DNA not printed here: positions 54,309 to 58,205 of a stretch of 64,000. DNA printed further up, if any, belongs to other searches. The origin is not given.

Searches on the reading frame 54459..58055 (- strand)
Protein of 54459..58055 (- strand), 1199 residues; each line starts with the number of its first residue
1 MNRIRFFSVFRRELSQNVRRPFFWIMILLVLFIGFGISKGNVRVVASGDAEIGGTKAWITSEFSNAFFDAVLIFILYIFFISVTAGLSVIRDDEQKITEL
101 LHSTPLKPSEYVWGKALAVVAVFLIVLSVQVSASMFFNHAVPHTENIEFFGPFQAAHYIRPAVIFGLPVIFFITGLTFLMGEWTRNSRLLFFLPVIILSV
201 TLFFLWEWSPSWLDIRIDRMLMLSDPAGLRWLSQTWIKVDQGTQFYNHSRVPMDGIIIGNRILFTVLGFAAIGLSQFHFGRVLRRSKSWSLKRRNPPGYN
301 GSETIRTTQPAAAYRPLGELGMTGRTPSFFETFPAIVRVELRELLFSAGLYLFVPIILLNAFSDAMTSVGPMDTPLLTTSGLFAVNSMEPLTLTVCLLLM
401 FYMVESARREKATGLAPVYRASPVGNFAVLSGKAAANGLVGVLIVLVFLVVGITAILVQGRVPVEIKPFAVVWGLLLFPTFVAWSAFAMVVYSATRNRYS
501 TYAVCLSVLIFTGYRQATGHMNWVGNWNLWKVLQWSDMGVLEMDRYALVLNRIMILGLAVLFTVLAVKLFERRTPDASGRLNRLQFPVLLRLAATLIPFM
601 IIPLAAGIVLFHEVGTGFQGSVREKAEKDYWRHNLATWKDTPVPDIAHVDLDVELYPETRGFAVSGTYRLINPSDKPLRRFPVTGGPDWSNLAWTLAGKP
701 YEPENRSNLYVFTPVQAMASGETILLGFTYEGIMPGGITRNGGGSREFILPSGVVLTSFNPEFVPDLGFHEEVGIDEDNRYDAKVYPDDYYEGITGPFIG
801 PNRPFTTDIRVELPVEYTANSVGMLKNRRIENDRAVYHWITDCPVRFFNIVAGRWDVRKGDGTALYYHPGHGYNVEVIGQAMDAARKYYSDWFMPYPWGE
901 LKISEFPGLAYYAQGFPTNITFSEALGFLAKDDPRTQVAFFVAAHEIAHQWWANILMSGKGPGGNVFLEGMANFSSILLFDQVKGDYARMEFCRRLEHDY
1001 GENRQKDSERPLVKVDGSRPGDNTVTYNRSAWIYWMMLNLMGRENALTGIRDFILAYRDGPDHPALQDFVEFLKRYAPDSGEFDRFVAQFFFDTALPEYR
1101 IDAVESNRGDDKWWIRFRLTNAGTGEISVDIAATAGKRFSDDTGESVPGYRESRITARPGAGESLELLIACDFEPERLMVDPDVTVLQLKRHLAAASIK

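Call 55: search_protein_families(library=pfam, proteins=[window:54459-58055:-], max_evalue=0.0001)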
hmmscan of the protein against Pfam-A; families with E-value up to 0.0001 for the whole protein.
window:54459-58055:- (1199 aa): 2 families
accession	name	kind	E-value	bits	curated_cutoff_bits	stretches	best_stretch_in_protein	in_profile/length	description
PF12698.13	ABC2_membrane_3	-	1.3e-09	38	31.6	1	64-204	157-286/347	ABC-2 family transporter protein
PF01433.26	Peptidase_M1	-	1.4e-06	28.5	27.7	1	879-1060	7-192/218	Peptidase family M1 domain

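Call 69: search_protein_families(library=ncbifam, proteins=[window:54459-58055:-], max_evalue=0.01)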
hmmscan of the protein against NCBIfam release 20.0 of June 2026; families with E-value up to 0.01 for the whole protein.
window:54459-58055:- (1199 aa): 0 families
